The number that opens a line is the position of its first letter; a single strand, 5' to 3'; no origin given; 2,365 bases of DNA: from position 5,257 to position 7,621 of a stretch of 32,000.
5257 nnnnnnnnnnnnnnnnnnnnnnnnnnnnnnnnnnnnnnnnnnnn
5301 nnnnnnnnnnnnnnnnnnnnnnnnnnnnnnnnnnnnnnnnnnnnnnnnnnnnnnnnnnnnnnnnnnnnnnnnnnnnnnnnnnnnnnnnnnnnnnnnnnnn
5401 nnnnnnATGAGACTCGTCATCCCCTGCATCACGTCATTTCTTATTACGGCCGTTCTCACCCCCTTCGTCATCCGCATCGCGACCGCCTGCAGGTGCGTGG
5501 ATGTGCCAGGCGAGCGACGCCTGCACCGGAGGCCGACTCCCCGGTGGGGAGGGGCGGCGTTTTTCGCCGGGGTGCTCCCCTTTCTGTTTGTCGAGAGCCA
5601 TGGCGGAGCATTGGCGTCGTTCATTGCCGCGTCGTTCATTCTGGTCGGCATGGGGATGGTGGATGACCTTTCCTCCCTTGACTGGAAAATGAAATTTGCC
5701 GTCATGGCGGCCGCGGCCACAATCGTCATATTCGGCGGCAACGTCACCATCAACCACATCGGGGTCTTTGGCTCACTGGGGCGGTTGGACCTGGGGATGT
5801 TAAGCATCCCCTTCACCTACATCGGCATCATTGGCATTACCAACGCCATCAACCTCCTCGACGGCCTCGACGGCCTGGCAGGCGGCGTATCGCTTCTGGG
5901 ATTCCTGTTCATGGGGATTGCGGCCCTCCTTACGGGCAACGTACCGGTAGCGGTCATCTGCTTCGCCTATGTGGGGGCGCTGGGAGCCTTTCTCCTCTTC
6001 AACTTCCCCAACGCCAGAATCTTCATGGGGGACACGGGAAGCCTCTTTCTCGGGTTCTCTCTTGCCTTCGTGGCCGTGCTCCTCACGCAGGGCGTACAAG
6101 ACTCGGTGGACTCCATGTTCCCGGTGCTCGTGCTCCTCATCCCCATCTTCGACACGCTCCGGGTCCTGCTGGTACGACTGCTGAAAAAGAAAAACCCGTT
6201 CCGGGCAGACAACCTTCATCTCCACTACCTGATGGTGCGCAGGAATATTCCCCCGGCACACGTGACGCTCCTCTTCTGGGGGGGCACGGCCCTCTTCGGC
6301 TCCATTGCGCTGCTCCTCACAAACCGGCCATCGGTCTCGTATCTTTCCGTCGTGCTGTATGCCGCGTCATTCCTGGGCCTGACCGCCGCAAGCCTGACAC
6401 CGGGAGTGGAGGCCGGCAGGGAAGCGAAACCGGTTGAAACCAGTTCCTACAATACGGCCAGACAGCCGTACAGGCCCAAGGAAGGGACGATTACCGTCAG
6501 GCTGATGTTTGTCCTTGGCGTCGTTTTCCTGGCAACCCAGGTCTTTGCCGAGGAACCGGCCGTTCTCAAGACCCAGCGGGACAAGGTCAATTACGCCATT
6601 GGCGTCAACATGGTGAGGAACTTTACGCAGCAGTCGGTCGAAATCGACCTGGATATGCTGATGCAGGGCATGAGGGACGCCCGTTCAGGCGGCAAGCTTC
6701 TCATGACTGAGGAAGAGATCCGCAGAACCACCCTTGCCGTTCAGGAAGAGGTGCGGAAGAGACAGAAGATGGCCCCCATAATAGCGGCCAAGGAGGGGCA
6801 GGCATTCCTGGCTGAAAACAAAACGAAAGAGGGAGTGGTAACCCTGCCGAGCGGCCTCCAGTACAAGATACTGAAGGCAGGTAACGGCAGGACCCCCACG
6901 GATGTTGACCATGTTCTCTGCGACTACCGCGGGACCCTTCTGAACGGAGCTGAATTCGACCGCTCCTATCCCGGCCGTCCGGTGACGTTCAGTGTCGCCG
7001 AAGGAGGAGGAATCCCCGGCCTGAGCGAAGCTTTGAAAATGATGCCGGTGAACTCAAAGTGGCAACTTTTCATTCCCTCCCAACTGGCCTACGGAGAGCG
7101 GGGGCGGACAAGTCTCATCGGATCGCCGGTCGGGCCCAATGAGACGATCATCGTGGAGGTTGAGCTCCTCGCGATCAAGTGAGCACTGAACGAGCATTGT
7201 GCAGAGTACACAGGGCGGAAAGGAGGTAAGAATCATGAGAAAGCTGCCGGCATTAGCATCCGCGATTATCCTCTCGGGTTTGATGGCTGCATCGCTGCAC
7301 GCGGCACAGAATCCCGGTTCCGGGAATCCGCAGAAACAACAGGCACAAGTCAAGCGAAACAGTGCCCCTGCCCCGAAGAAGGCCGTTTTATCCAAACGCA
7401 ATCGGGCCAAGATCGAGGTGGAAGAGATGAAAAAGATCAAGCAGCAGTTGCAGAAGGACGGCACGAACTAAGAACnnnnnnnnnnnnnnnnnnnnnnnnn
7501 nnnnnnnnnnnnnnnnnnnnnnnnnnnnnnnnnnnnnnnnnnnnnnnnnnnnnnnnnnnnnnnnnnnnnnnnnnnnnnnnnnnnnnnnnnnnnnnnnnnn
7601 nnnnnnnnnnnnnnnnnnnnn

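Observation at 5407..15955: Duplicated operon architecture: FkpA-like chaperone + tiny secreted ORF + giant Sec-exported multicopper oxidase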

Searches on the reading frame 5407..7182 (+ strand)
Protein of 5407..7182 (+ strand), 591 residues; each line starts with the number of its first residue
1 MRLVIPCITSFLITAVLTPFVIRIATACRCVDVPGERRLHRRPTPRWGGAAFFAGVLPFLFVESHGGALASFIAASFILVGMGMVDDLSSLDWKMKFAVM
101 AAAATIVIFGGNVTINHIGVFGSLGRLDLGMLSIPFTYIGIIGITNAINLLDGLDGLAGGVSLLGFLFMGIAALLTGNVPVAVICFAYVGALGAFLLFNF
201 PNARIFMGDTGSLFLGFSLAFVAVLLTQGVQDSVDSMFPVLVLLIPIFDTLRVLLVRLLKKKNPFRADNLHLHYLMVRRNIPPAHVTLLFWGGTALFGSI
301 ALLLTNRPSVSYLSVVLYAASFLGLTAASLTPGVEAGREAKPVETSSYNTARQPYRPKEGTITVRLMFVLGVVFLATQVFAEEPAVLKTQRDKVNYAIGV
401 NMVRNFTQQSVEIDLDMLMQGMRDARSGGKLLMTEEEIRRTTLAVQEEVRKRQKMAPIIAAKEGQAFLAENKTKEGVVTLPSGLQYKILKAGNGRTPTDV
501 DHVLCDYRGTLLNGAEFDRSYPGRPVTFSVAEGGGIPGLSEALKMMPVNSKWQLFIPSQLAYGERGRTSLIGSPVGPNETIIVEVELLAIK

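Call 3: search_protein_families(library=pfam, proteins=[window:5407-7182:+], max_evalue=0.01)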
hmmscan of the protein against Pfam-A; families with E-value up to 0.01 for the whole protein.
window:5407-7182:+ (591 aa): 3 families
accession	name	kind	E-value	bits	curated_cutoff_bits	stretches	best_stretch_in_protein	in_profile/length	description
PF00953.26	Glycos_transf_4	-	2.9e-41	141.5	27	1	70-226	2-159/160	Glycosyl transferase family 4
PF01346.23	FKBP_N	-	3.2e-26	92.4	22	1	392-488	2-97/97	Domain amino terminal to FKBP-type peptidyl-prolyl isomerase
PF00254.34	FKBP_C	-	4.3e-18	65.9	21.1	1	495-588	3-94/94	FKBP-type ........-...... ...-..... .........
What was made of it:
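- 5407..7182 (+): Gmet_2161: a fusion of a WecA/MraY-type polyprenyl-phosphate HexNAc-1-P transferase (aa 1-~335, 11 TM) to one extra TM or signal-anchor (aa 362-384, ...QVFA|EE) and a periplasmic Mip/FkpA-like FKBP_N+FKBP_C (aa 392-588). Pfam hits in call 3.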

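Call 31: find_homologous_proteins(query=window:5407-7182:+, max_evalue=0.00001)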
Query window:5407-7182:+ (591 aa): 3723 proteins with E <= 0.00001 among 8000 candidates; the best 120 are listed.
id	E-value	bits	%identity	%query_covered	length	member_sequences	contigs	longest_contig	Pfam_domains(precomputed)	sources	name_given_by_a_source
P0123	0.0e+0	1302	100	100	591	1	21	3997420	PF00953.27,PF00254.35,PF01346.24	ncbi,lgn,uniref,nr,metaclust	ncbi:FKBP-type peptidyl-prolyl isomerase domain protein [Geobacter metallireducens RCH3]|uniref:pept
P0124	0.0e+0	1221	94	100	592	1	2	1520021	PF00953.27,PF00254.35,PF01346.24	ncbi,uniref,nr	ncbi:FKBP-type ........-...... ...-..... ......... [Geobacter hydrogenophilus]|uniref:peptidylprolyl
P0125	9.8e-284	961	74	100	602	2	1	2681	PF00953.27,PF00254.35,PF01346.24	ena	-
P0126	4.7e-277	938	72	100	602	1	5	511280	PF00953.27,PF00254.35,PF01346.24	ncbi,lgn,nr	ncbi:MAG: peptidylprolyl isomerase [Geobacter sp.]|nr:MAG: peptidylprolyl isomerase [Geobacter sp.]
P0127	4.3e-269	912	70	100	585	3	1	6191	PF00953.27,PF00254.35,PF01346.24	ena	-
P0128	2.8e-251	853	68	100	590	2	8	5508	PF00953.27,PF00254.35,PF01346.24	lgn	-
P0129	6.9e-246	836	66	100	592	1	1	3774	PF00953.27,PF00254.35,PF01346.24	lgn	-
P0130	7.0e-246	836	66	100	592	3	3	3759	PF00953.27,PF00254.35,PF01346.24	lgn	-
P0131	3.8e-242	823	65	100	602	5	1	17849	PF00953.27,PF00254.35,PF01346.24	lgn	-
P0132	9.0e-235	799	62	100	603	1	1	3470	PF00953.27,PF00254.35,PF01346.24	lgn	-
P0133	5.4e-233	793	63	100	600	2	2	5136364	PF00953.27,PF00254.35,PF01346.24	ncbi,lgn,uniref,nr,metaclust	ncbi:FKBP-type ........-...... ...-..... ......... [Geotalea uraniireducens]|uniref:peptidylprolyl i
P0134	4.5e-230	783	62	100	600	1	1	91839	PF00953.27,PF00254.35,PF01346.24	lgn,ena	-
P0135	1.6e-228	778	61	100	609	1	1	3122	PF00953.27,PF00254.35,PF01346.24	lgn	-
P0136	3.0e-226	771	61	100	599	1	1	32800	PF00953.27,PF00254.35,PF01346.24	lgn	-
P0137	1.1e-200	686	62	88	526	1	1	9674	PF00953.27,PF00254.35,PF01346.24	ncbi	ncbi:MAG: FKBP-type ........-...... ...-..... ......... N-terminal domain-containing protein, partia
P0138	1.9e-194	666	62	78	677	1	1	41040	PF00953.27,PF00254.35,PF01346.24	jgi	jgi:FKBP-type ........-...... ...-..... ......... FkpA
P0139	7.3e-194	664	60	80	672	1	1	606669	PF00953.27,PF00254.35,PF01346.24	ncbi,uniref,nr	ncbi:peptidylprolyl isomerase [Oryzomonas sagensis]|uniref:peptidylprolyl isomerase n=1 Tax=Oryzomon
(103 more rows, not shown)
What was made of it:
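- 5407..7182 (+): The fusion is conserved in at least 22 protein clusters (call 31).
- Tried and rejected: GT4-FKBP as a stop-codon loss peculiar to this strain: rejected by conservation of the fusion (call 31).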

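Call 33: find_encoding_contigs(protein=P0133, flank=10000, max_places=2)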
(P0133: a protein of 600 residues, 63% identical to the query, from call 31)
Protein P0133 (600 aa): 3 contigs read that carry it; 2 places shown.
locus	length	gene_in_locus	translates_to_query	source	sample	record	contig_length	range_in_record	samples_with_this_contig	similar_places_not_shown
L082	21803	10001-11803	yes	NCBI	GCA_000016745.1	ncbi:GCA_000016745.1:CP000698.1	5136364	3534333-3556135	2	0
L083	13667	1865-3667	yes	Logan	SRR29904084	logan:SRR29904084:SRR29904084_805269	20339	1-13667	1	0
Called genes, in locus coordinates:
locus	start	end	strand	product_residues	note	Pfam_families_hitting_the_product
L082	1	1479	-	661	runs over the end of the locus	PF02665:Nitrate_red_gam, PF12838:Fer4_7 (faint), PF13534:Fer4_17 (faint), PF13183:Fer4_8, PF13237:Fer4_10, PF13187:Fer4_9, PF13484:Fer4_16 (weak), PF02754:CCG, +1 more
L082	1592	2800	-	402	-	PF02771:Acyl-CoA_dh_N, PF02770:Acyl-CoA_dh_M, PF00441:Acyl-CoA_dh_1, PF22924:ACOX_C_alpha1 (weak), PF08028:Acyl-CoA_dh_2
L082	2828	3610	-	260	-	PF00378:ECH_1, PF16113:ECH_2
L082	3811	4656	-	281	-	PF02737:3HCDH_N, PF03446:NAD_binding_2 (weak), PF00725:3HCDH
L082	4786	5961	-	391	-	PF00108:Thiolase_N, PF02803:Thiolase_C, PF22691:Thiolase_C_1 (weak)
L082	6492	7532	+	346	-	PF08279:HTH_11 (weak), PF13581:HATPase_c_2 (weak), PF02518:HATPase_c (faint), PF14213:DUF4325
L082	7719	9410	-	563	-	PF08269:dCache_2, PF17200:sCache_2, PF17201:Cache_3-Cache_2, PF00015:MCPsignal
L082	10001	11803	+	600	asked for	PF00953:Glycos_transf_4, PF01346:FKBP_N, PF00254:FKBP_C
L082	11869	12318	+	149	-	-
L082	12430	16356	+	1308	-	PF07731:Cu-oxidase_2 (weak), PF01839:FG-GAP (faint), PF13517:FG-GAP_3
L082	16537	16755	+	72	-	-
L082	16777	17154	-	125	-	PF13632:Glyco_trans_2_3, PF13641:Glyco_tranf_2_3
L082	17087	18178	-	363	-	PF09314:DUF1972, PF00534:Glycos_transf_1, PF13692:Glyco_trans_1_4 (weak)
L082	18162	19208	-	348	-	PF00728:Glyco_hydro_20 (faint)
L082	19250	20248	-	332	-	PF13489:Methyltransf_23, PF07021:MetW, PF08241:Methyltransf_11, PF08242:Methyltransf_12, PF13649:Methyltransf_25, PF13847:Methyltransf_31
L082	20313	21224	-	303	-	-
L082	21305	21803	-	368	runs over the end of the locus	PF14897:EpsG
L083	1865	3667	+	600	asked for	PF00953:Glycos_transf_4, PF01346:FKBP_N, PF00254:FKBP_C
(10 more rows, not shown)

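Call 34: find_encoding_contigs(protein=P0139, flank=10000, max_places=2)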
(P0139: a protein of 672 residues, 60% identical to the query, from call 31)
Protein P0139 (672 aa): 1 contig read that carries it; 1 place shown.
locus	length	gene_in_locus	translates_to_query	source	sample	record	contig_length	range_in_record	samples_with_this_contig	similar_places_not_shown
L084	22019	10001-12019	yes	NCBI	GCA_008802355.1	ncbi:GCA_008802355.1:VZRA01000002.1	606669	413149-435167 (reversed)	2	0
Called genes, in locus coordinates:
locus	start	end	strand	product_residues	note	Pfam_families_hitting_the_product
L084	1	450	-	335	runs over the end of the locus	PF00535:Glycos_transf_2, PF10111:Glyco_tranf_2_2 (weak), PF13641:Glyco_tranf_2_3 (weak)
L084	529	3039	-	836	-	PF13231:PMT_2, PF02366:PMT, PF16192:PMT_4TMC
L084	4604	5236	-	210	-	PF00072:Response_reg, PF00196:GerE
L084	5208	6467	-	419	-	PF08448:PAS_4 (faint), PF07730:HisKA_3, PF02518:HATPase_c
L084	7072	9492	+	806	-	PF19077:Big_13 (faint), PF09099:Qn_am_d_aIII (faint), PF09136:Glucodextran_B, PF27332:TP_0781 (faint), PF16403:Bact_surface_Ig-like (faint), PF09136:Glucodextran_B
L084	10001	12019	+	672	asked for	PF00953:Glycos_transf_4, PF01346:FKBP_N, PF00254:FKBP_C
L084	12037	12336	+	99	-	-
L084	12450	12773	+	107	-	-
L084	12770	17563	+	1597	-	PF07731:Cu-oxidase_2 (faint), PF17957:Big_7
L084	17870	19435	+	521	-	-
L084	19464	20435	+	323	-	-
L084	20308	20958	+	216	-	PF00578:AhpC-TSA, PF08534:Redoxin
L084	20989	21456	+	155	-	PF05573:NosL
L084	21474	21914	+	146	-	-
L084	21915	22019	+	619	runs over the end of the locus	PF13458:Peripla_BP_6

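Call 35: find_encoding_contigs(protein=P0138, flank=10000, max_places=2)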
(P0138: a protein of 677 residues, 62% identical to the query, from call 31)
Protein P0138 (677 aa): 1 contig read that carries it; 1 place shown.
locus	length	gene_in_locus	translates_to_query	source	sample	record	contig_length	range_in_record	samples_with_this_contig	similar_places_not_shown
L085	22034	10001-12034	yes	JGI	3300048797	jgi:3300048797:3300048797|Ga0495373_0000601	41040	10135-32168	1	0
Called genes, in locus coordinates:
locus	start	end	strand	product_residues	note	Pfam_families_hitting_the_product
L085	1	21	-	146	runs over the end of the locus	-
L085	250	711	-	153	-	PF05573:NosL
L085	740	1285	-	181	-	PF00578:AhpC-TSA, PF08534:Redoxin (weak)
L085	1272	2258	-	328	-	PF13557:Phenol_MetA_deg (faint)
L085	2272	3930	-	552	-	-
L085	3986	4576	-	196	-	-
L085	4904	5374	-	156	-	PF05573:NosL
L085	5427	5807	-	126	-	-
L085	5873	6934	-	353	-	PF00724:Oxidored_FMN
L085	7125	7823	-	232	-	PF00226:DnaJ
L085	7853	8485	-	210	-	PF00072:Response_reg, PF00196:GerE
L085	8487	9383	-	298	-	PF07730:HisKA_3 (weak), PF02518:HATPase_c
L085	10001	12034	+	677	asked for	PF00953:Glycos_transf_4, PF01346:FKBP_N, PF00254:FKBP_C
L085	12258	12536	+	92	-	-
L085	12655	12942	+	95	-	-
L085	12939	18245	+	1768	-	PF07731:Cu-oxidase_2 (faint), PF17957:Big_7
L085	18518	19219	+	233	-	PF13489:Methyltransf_23, PF13649:Methyltransf_25 (weak)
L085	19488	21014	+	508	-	PF01554:MatE, PF01943:Polysacc_synt, PF13440:Polysacc_synt_3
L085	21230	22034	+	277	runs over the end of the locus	PF13489:Methyltransf_23, PF07021:MetW, PF08003:Methyltransf_9 (weak), PF13847:Methyltransf_31, PF08241:Methyltransf_11, PF08242:Methyltransf_12, PF13649:Methyltransf_25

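Call 51: search_protein_families(library=ncbifam, proteins=[window:5407-7182:+], max_evalue=0.01)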
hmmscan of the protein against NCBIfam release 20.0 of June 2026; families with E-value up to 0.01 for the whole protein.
window:5407-7182:+ (591 aa): 8 families
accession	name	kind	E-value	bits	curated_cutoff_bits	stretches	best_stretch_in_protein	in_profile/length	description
TIGR02380.1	ECA_wecA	exception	1.1e-43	149.7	326.05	1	9-319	6-323/346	UDP-N-acetylglucosamine--undecaprenyl-phosphate N-acetylglucosaminephosphotransferase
NF008602.0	PRK11570.1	subfamily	7.5e-37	127.2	198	1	392-590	11-205/206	FKBP-type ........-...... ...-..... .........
NF008150.0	PRK10902.1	equivalog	6.1e-31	107.8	215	1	382-591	36-249/271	FKBP-type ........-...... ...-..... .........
NF053644.1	MraY_archaea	equivalog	3.4e-29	102.2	450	1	113-302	162-340/340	pseudomurein biosynthesis MraY family phospho-N-acetylmuramoyl-pentapeptide-transferase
TIGR00445.1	mraY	equivalog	6.8e-20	71.8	192.05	1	36-300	27-313/321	phospho-N-acetylmuramoyl-pentapeptide-transferase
NF053689.1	BamJ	equivalog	2.1e-18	67.3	100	1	462-586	58-183/184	BamJ family beta-barrel-assembly machinery protein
TIGR03516.1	ppisom_GldI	equivalog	1.8e-07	30.7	157.6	1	486-590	75-175/177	gliding motility-associated peptidyl-prolyl isomerase GldI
NF053691.1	BamM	equivalog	0.00011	21.3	315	1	485-522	102-139/376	BamM family beta-barrel-assembly machinery protein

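Call 67: find_encoding_contigs(protein=P0124, flank=10000, max_places=1)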
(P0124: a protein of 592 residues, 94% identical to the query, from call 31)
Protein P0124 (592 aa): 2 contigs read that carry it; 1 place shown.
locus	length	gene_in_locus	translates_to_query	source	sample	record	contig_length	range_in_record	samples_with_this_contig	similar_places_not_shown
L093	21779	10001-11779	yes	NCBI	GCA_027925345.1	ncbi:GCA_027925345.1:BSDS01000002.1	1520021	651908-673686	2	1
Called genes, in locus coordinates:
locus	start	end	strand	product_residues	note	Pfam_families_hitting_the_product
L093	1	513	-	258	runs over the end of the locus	PF01012:ETF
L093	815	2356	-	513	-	PF07732:Cu-oxidase_3, PF00394:Cu-oxidase, PF07731:Cu-oxidase_2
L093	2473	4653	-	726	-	PF07731:Cu-oxidase_2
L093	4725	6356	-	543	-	PF13435:Cytochrome_C554 (faint), PF14522:Cytochrome_C7 (faint), PF14537:Cytochrom_c3_2 (faint), PF22113:Mtrc-MtrF_II-IV_dom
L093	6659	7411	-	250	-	PF00072:Response_reg, PF00165:HTH_AraC, PF12833:HTH_18, PF00165:HTH_AraC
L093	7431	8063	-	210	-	PF00072:Response_reg, PF00196:GerE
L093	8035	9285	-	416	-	PF07730:HisKA_3, PF13581:HATPase_c_2 (weak), PF02518:HATPase_c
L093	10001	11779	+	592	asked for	PF00953:Glycos_transf_4, PF01346:FKBP_N, PF00254:FKBP_C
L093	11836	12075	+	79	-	-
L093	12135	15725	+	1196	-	PF07731:Cu-oxidase_2 (faint), PF01839:FG-GAP (faint), PF13517:FG-GAP_3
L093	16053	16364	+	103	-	-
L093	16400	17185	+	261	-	PF01346:FKBP_N, PF00254:FKBP_C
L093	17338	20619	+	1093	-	PF07731:Cu-oxidase_2, PF01839:FG-GAP (faint), PF13517:FG-GAP_3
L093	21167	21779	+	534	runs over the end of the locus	-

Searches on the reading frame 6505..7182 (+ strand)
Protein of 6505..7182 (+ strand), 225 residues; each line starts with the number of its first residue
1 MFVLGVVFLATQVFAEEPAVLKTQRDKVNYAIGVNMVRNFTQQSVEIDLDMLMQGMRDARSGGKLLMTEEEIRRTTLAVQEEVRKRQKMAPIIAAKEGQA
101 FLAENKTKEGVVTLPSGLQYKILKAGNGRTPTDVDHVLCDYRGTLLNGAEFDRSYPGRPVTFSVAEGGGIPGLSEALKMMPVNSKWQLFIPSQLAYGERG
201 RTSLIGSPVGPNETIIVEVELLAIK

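Call 53: search_solved_structures(query=window:6505-7182:+, max_evalue=0.001, show_alignments=2)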
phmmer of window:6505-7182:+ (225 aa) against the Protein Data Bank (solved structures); distinct sequences matched with E-value up to 0.001: 138 (the best 60 are shown).
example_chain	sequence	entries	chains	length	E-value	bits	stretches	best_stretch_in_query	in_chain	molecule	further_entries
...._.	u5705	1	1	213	6.6e-48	166.8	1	19-225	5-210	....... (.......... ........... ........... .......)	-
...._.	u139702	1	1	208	1.5e-47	165.7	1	21-225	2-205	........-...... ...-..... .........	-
8bjc_B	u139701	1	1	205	1.9e-47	165.4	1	21-225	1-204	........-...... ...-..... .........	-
8r39_C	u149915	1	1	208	5.5e-47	163.8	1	21-225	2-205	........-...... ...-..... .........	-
8ruo_A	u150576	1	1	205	2.1e-46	162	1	23-225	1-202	Outer membrane protein MIP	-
8bk5_A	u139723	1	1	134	7.6e-35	124.2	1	97-225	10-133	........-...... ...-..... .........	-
8bje_A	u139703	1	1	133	7.7e-35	124.2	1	97-225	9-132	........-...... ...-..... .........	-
2uz5_A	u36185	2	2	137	8.1e-35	124.1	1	97-225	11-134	MACROPHAGE INFECTIVITY POTENTIATOR | Outer membrane protein MIP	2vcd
7dek_A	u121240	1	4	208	8.3e-32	114.3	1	20-225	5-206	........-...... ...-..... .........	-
8bk6_A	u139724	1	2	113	1e-28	104.2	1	110-225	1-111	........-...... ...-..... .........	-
1q6h_A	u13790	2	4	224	2.8e-28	102.7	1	15-225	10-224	FKBP-type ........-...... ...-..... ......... fkpA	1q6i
1q6u_A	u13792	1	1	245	3.8e-28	102.3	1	15-225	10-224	FKBP-type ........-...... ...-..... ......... fkpA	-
3jxv_A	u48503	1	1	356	9.3e-26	94.5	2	116-222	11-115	70 kDa peptidyl-prolyl isomerase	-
3jym_A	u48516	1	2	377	1.1e-25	94.2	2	116-222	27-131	FK506-binding protein (FKBP) from wheat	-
8p42_A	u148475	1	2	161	7.3e-15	58.9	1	96-225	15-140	Macrophage infectivity potentiator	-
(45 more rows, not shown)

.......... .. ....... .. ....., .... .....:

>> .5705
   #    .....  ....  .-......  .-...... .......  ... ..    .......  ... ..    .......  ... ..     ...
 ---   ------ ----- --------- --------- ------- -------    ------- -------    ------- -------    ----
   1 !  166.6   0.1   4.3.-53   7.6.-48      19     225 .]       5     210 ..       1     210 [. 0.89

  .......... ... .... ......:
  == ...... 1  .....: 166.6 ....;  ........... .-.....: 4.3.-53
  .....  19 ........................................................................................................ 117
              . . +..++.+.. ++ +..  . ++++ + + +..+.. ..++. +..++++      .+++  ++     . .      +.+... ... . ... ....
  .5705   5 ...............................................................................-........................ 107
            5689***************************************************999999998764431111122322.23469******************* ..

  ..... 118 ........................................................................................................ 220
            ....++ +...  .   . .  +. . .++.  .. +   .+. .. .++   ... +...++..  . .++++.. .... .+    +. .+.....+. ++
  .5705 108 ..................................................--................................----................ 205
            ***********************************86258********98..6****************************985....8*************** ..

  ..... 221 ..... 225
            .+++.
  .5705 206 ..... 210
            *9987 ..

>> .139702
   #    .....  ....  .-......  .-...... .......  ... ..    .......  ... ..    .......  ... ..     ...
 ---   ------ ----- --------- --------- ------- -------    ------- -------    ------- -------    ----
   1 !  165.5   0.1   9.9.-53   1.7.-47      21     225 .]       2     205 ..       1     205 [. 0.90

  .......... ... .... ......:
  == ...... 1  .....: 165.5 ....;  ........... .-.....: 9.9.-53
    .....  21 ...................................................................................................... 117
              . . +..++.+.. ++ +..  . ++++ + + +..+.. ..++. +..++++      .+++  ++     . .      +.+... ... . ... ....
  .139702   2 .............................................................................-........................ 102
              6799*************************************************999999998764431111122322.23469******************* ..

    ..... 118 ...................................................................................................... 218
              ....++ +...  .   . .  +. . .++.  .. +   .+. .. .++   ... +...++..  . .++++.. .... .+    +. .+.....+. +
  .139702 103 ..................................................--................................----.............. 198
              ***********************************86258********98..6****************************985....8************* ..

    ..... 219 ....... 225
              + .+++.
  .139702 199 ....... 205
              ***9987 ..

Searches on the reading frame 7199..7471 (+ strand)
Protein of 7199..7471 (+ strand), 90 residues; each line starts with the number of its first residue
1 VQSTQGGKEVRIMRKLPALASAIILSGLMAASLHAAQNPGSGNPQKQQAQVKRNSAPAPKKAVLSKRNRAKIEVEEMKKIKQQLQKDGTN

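Call 3: search_protein_families(library=pfam, proteins=[window:7199-7471:+], max_evalue=0.01)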
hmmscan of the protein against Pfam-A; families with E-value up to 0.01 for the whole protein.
window:7199-7471:+ (90 aa): 0 families

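Call 51: search_protein_families(library=ncbifam, proteins=[window:7235-7471:+], max_evalue=0.01)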
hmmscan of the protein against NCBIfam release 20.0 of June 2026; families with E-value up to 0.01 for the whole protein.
window:7235-7471:+ (78 aa): 0 families
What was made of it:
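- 7235..7471 (+): small1 (Gmet_2162, 'secreted protein'), 78 aa: signal peptide followed by a basic, low-complexity tail. No family hit (calls 3, 51).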
